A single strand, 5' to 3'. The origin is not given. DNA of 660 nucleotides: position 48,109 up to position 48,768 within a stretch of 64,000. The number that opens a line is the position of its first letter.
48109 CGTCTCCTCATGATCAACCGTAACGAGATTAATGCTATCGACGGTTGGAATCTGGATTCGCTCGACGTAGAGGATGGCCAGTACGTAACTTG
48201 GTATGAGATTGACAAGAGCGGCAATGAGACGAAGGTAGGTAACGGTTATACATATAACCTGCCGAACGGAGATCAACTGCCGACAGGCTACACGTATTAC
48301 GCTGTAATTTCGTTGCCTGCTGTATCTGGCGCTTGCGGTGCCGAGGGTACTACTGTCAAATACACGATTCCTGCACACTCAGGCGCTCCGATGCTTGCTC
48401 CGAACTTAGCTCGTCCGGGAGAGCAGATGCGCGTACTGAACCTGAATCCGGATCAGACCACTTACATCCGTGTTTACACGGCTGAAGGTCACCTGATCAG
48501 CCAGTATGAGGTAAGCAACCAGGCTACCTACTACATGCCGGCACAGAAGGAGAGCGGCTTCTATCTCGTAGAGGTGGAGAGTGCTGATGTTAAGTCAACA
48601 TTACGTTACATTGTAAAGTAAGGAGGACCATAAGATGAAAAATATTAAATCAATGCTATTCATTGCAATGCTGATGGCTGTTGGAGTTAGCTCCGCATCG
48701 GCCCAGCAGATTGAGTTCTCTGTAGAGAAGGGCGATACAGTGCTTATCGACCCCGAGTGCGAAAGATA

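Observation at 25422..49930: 24.5-kb same-strand locus of module-sharing giant secreted proteins with dedicated beta-barrels, running into tsaB and porW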

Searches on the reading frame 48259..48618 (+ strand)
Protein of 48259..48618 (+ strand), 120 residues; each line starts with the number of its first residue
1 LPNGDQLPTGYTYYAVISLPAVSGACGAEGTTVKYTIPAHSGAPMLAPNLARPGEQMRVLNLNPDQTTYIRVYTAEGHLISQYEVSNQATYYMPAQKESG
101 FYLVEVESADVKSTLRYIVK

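Call 84: search_protein_families(library=ncbifam, alignment_id=A4, max_evalue=0.01)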
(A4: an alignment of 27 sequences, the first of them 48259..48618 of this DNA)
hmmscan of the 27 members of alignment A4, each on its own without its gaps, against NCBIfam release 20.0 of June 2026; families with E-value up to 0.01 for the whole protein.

A. member 1, window:48259-48618:+ (120 aa): 1 family
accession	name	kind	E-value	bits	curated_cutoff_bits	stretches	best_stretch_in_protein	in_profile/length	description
TIGR04183.1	Por_Secre_tail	domain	5.5e-07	29.5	23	1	53-120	7-72/72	T9SS type A sorting domain-containing protein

B. families by the number of members that match (of 27 scanned): 3 families
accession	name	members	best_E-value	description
TIGR04183.1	Por_Secre_tail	26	9.9e-08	T9SS type A sorting domain-containing protein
NF050177.1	TapA_OM_Porphy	1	0.0035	TapA/TapC family T9SS-dependent outer membrane protein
NF053592.1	HK_near_YfiR_like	1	0.008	sensor histidine kinase, YfiR-like protein-associated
